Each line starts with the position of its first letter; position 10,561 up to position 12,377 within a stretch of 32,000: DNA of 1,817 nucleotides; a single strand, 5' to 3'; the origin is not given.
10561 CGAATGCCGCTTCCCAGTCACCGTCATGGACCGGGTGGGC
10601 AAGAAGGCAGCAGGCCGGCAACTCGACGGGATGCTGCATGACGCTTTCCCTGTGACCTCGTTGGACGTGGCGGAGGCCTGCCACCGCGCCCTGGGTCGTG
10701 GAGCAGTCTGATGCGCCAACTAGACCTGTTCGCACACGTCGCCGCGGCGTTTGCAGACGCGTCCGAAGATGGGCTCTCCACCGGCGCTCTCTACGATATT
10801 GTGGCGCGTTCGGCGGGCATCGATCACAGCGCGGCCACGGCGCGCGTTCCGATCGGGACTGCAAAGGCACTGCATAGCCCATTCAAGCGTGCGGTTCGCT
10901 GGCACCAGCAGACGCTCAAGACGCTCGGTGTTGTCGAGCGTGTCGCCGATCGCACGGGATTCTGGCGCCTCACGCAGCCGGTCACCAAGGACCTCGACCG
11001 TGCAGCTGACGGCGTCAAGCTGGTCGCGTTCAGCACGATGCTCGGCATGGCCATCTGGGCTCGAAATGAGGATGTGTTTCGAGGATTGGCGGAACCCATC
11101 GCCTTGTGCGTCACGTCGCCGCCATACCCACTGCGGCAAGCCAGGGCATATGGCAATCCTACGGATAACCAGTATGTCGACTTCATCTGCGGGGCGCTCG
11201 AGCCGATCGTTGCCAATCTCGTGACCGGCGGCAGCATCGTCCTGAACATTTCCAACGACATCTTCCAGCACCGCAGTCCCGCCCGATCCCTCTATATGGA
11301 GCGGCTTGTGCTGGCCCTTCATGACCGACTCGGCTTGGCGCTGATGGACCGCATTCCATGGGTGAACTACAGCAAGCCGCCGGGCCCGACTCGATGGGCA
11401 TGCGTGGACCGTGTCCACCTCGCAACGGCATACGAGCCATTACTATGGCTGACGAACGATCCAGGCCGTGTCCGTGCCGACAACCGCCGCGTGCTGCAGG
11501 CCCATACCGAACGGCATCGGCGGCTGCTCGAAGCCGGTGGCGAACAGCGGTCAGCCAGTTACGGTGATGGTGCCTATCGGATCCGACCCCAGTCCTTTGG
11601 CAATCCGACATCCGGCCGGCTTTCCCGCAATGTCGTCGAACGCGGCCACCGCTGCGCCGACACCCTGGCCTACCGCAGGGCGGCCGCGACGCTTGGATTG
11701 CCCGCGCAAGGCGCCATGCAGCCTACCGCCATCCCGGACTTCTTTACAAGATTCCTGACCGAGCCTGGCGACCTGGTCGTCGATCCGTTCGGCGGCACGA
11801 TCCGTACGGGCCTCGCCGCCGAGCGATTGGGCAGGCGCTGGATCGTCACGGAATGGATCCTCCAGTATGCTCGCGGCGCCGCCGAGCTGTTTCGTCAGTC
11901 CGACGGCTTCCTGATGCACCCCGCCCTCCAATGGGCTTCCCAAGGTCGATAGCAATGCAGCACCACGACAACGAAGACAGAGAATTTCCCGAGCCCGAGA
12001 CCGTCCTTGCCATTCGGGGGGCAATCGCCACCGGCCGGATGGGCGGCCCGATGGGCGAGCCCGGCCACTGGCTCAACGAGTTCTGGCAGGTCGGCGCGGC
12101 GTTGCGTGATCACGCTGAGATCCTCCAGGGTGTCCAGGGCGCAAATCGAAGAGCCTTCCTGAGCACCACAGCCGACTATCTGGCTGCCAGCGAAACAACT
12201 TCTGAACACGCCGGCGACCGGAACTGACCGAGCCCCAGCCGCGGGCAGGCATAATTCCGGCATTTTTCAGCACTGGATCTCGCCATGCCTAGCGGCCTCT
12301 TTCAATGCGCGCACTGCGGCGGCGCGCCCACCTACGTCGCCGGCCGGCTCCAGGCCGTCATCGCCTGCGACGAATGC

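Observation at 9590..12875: DUF5131 (Gp37/Gp68, three-Cys) protein coupled to an SPPY methyltransferase, followed by a Lar-like protein: candidate DNA-modification/anti-restriction module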

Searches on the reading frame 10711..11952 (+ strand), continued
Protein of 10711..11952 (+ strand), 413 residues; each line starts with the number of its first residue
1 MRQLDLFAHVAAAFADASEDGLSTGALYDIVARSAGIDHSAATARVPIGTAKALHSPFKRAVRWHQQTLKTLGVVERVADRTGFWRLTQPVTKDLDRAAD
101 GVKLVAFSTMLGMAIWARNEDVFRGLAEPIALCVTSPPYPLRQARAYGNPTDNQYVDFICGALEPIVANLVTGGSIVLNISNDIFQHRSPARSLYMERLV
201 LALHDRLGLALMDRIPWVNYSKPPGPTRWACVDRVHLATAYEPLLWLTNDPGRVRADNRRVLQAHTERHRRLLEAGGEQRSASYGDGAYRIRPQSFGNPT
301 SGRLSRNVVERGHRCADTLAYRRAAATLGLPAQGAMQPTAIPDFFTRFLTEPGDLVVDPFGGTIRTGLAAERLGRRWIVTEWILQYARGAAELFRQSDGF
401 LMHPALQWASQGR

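Call 39: search_dna_similar(query=window:10711-11949:+, collection=plasmids, mode=protein, max_rows=60, max_evalue=1e-30)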
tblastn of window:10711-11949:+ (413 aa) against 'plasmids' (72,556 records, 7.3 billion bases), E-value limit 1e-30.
Records with a match: 2239; places in all: 2252; records where one place covers at least 80% of the query: 2170.
Best place of each record, by identity: >=99% 2; 60-80% 23; <60% 2214.
By first word of the organism name: Klebsiella 669; Escherichia 443; Salmonella 324; Enterobacter 269; Pseudomonas 142; Citrobacter 100; Vibrio 48; Providencia 30; Raoultella 26; Burkholderia 21; and 58 more.
By predicted mobility (MOB-suite, as given by PLSDB): conjugative 1883; non-mobilizable 307; mobilizable 49.
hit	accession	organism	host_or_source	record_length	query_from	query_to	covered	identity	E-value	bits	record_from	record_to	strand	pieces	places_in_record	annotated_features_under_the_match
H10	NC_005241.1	Cupriavidus necator H16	-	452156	1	413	100%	100.0%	0e+0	810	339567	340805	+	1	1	site-specific DNA-methyltransferase | phage Gp37/Gp68 family protein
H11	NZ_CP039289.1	Cupriavidus necator H16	single cell,sludge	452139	1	413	100%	100.0%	0e+0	810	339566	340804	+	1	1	site-specific DNA-methyltransferase | phage Gp37/Gp68 family protein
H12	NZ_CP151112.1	Cupriavidus metallidurans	-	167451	21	411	95%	79.3%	0e+0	657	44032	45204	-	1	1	site-specific DNA-methyltransferase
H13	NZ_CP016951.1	Cupriavidus taiwanensis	Mimosa,single cell,nodules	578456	20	413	95%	78.4%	0e+0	650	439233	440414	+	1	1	site-specific DNA-methyltransferase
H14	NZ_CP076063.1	Cupriavidus sp. EM10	Pure-cultured cell,sewage water sludge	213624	21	411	95%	70.4%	4e-135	667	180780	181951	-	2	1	none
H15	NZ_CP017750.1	Cupriavidus sp. USMAA2-4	cell culture,Sungai Pinang, Penang, ...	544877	19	404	93%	69.2%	6e-176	551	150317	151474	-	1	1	site-specific DNA-methyltransferase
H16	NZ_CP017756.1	Cupriavidus malaysiensis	cell culture,Lake Kulim, Kedah, Malaysia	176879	20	407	94%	68.0%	3e-173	544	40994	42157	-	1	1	site-specific DNA-methyltransferase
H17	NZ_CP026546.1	Cupriavidus metallidurans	single cell,soil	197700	21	413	95%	62.1%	9e-161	508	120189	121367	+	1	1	DNA methyltransferase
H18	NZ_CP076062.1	Cupriavidus sp. EM10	Pure-cultured cell,sewage water sludge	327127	21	413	95%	62.4%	4e-136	511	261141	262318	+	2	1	none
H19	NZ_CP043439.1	Cupriavidus campinensis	cell culture,soil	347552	22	407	93%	62.7%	3e-160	506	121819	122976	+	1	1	DNA methyltransferase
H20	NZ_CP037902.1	Cupriavidus metallidurans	Soil,gold-copper mine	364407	22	407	93%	62.7%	4e-159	503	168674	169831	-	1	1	DNA methyltransferase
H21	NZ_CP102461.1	Burkholderia multivorans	Homo sapiens,pure culture,CF throat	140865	22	407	93%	60.5%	2e-146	466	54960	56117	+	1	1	site-specific DNA-methyltransferase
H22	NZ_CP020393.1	Burkholderia vietnamiensis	Environment,oryza sativa, rhizosphere ...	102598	22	407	93%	60.2%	1e-145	464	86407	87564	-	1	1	site-specific DNA-methyltransferase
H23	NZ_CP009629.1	Burkholderia vietnamiensis LMG 10929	Oryza sativa, rhizosphere soil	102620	22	407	93%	60.2%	1e-145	464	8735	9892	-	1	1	site-specific DNA-methyltransferase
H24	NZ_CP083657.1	Burkholderia vietnamiensis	-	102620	22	407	93%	60.2%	1e-145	464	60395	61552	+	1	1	site-specific DNA-methyltransferase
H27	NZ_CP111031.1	Pseudomonas aeruginosa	Homo sapiens,sputum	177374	22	406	93%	59.2%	1e-143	459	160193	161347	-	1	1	DNA methyltransferase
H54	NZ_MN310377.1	Klebsiella pneumoniae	-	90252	22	406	93%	57.9%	1e-147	470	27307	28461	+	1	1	site-specific DNA-methyltransferase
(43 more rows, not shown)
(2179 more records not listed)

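Call 41: get_annotated_region(hit=H54, flank=7000)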
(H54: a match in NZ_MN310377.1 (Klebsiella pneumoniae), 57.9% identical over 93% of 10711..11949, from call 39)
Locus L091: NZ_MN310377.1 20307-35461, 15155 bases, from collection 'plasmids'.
description: Klebsiella pneumoniae strain 12085 plasmid p12085-Ct1, complete sequence
organism: Klebsiella pneumoniae (NCBI taxid 573)
taxonomy: Bacteria; Pseudomonadota; Gammaproteobacteria; Enterobacterales; Enterobacteriaceae; Klebsiella; Klebsiella pneumoniae
host: -; source: -; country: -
typing (MOB-suite, as given by PLSDB): conjugative; replicon IncC; relaxase MOBH,MOBH; mating-pair formation MPF_F
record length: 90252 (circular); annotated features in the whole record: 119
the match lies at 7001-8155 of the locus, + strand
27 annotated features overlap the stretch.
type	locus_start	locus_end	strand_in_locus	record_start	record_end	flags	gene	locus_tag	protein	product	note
CDS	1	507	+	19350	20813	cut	-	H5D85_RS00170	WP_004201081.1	AAA family ATPase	-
CDS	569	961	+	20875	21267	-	-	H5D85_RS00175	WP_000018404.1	hypothetical protein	-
CDS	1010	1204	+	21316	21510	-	-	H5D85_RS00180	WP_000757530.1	DUF2997 domain-containing protein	-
CDS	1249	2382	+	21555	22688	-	-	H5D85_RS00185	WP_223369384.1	hypothetical protein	-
CDS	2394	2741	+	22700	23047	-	-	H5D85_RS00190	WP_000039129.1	hypothetical protein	-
CDS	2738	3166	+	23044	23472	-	-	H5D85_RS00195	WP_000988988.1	hypothetical protein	-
CDS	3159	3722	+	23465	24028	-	-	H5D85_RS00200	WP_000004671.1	hypothetical protein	-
CDS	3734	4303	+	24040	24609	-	-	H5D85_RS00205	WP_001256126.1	hypothetical protein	-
CDS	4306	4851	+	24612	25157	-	-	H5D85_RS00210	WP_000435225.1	hypothetical protein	-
CDS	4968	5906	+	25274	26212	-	-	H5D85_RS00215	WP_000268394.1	chromosome partitioning protein ParB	-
CDS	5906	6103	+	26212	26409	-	-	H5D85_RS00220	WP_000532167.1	hypothetical protein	-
CDS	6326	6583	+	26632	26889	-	-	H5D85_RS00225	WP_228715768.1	hypothetical protein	-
CDS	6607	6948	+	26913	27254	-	-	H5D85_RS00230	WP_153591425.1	hypothetical protein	-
CDS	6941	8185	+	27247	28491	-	-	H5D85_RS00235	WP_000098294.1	site-specific DNA-methyltransferase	GO:0009307 - DNA restriction-modification system [Evidence IEA]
CDS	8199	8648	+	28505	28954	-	-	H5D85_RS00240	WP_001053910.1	hypothetical protein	-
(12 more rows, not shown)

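Call 42: get_annotated_region(hit=H27, flank=6000)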
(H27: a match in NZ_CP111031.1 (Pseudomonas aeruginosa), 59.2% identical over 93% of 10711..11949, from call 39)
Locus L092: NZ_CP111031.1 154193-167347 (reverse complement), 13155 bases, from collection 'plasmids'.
description: Pseudomonas aeruginosa strain PALA38 plasmid pPALA38, complete sequence
organism: Pseudomonas aeruginosa (NCBI taxid 287)
taxonomy: Bacteria; Pseudomonadota; Gammaproteobacteria; Pseudomonadales; Pseudomonadaceae; Pseudomonas; Pseudomonas aeruginosa
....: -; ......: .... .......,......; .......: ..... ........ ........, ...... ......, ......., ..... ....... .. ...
typing (MOB-suite, as given by PLSDB): non-mobilizable
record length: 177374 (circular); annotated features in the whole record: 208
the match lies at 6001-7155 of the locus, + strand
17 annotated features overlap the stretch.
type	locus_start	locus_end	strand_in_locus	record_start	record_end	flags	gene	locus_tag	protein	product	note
CDS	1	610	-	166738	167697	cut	trfA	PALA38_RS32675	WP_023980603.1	plasmid replication initiator TrfA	-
CDS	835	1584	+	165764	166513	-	-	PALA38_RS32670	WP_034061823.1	hypothetical protein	-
CDS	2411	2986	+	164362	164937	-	-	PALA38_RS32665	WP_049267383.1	lasso peptide biosynthesis protein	-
CDS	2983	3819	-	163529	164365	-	-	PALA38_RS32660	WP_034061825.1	hypothetical protein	-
CDS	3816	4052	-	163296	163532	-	-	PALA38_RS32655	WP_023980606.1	hypothetical protein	-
CDS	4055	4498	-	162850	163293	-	-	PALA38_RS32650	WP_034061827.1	hypothetical protein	-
CDS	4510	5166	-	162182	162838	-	-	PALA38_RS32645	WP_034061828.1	hypothetical protein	-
CDS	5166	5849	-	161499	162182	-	-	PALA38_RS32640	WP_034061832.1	hypothetical protein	-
CDS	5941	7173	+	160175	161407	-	-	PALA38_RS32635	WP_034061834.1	DNA methyltransferase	GO:0006306 - DNA methylation [Evidence IEA]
CDS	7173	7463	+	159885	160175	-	-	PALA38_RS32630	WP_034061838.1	hypothetical protein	-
CDS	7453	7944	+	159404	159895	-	-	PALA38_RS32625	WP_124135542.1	hypothetical protein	-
CDS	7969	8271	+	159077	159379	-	-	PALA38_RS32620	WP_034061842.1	hypothetical protein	-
CDS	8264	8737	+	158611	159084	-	-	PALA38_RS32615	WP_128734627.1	hypothetical protein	-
CDS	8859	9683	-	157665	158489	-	-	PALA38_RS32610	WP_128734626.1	hypothetical protein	-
CDS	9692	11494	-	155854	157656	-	-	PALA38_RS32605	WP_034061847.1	hypothetical protein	-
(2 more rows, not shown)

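Call 48: get_annotated_region(hit=H11, flank=2500)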
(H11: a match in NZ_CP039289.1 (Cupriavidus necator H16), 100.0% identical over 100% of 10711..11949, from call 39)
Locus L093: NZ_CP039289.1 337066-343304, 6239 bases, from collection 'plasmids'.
description: Cupriavidus necator H16 plasmid pHG1, complete sequence
organism: Cupriavidus necator H16 (NCBI taxid 381666)
taxonomy: Bacteria; Pseudomonadota; Betaproteobacteria; Burkholderiales; Burkholderiaceae; Cupriavidus; Cupriavidus necator; Cupriavidus necator H16
host: -; source: single cell,sludge; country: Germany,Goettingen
typing (MOB-suite, as given by PLSDB): conjugative; replicon rep_cluster_120; relaxase MOBH,MOBP; mating-pair formation MPF_T
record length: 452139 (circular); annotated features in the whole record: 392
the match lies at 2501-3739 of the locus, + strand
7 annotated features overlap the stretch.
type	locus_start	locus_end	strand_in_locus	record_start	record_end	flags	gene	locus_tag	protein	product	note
CDS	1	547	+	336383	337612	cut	-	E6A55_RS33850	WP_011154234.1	DUF1173 family protein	-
CDS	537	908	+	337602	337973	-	-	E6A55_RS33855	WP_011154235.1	hypothetical protein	-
CDS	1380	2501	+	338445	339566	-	-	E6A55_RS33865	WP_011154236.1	phage Gp37/Gp68 family protein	-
CDS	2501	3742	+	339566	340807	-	-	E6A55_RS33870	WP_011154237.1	site-specific DNA-methyltransferase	GO:0009307 - DNA restriction-modification system [Evidence IEA]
CDS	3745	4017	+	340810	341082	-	-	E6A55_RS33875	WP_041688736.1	hypothetical protein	-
CDS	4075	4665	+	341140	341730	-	-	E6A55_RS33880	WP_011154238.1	Lar family restriction alleviation protein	-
CDS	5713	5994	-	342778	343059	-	-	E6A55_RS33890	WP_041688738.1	HU family DNA-binding protein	GO:0030261 - chromosome condensation [Evidence IEA]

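Call 53: search_solved_structures(query=window:10711-11949:+, max_evalue=0.01, show_alignments=1)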
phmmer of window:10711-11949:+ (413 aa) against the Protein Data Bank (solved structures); distinct sequences matched with E-value up to 0.01: 3.
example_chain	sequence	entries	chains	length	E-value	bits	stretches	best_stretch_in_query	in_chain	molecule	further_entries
1boo_A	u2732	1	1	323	2.4e-36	128.9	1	127-396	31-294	PROTEIN (N-4 CYTOSINE-SPECIFIC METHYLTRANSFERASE PVU II)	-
2zie_A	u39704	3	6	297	6.6e-06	28.6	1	338-402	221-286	Putative modification methylase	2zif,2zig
6pbd_A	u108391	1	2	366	1.7e-05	27.3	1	331-389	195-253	Modification methylase CcrMI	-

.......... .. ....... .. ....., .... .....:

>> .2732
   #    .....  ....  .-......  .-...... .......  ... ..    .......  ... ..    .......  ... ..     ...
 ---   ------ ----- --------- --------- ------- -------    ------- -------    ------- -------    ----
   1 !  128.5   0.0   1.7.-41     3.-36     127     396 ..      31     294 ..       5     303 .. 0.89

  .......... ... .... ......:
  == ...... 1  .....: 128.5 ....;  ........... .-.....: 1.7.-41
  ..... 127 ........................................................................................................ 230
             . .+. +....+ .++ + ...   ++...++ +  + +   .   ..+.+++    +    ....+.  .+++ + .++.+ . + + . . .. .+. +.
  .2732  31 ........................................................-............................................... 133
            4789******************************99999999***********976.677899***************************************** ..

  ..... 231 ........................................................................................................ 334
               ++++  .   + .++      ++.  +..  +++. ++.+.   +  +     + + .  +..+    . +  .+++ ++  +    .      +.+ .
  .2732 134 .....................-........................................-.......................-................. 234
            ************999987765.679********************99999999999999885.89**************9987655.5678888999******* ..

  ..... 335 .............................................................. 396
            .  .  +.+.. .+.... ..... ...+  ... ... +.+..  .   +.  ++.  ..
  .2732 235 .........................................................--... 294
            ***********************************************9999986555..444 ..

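Call 75: find_encoding_contigs(protein=P0013, flank=4000, max_places=1)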
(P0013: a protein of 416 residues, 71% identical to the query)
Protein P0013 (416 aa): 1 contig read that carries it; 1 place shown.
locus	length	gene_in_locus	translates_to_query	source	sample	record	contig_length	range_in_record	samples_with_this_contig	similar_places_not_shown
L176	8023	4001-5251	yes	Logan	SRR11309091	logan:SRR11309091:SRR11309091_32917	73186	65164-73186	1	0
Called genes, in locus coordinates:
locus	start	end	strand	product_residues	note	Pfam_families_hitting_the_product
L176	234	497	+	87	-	-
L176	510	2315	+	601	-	PF00145:DNA_methylase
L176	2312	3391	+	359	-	PF07505:DUF5131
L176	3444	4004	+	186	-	-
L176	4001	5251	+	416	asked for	PF14338:Mrr_N (weak), PF01555:N6_N4_Mtase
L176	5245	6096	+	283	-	PF02086:MethyltransfD12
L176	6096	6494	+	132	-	-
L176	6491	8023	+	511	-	?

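Call 76: find_encoding_contigs(protein=P0039, flank=4000, max_places=1)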
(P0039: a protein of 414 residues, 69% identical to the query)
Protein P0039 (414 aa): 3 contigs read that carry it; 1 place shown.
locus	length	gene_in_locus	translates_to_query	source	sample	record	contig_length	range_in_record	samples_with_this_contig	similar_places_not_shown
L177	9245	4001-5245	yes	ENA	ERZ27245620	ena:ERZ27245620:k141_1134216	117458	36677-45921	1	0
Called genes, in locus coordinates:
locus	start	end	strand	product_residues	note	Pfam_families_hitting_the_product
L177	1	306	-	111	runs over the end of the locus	-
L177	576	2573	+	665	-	PF00145:DNA_methylase (weak)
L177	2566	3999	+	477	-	PF02384:N6_Mtase (weak), PF07669:Eco57I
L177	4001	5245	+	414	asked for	PF14338:Mrr_N (weak), PF01555:N6_N4_Mtase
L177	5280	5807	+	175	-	PF00436:SSB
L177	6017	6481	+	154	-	-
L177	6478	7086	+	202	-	-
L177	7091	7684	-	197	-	-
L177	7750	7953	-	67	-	-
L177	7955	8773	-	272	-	-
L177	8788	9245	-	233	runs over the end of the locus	-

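Call 77: find_encoding_contigs(protein=P0064, flank=4000, max_places=1)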
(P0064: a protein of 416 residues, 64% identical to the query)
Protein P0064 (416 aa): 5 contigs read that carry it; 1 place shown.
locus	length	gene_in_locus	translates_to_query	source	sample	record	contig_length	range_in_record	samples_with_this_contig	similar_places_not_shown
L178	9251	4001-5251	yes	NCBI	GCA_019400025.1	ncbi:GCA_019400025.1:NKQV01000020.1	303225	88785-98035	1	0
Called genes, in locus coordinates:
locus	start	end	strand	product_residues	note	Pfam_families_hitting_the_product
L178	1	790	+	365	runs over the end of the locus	-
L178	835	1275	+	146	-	-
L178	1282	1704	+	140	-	-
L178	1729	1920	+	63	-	-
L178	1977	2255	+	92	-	PF01906:YbjQ_1 (faint)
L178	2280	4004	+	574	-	PF00145:DNA_methylase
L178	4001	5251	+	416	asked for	PF14338:Mrr_N (weak), PF01555:N6_N4_Mtase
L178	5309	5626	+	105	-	-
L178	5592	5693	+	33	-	-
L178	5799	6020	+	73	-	PF10723:RepB-RCR_reg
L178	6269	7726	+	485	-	-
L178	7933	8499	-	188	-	-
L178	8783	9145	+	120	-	-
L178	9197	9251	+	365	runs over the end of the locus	PF00004:AAA, PF07728:AAA_5 (faint)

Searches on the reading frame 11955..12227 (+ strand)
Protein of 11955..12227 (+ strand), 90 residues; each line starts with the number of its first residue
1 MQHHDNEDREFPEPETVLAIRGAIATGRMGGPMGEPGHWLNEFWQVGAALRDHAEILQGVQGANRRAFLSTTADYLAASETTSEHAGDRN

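Call 52: search_protein_families(library=pfam, proteins=[window:11955-12227:+], max_evalue=1)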
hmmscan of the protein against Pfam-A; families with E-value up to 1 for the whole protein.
window:11955-12227:+ (90 aa): 0 families
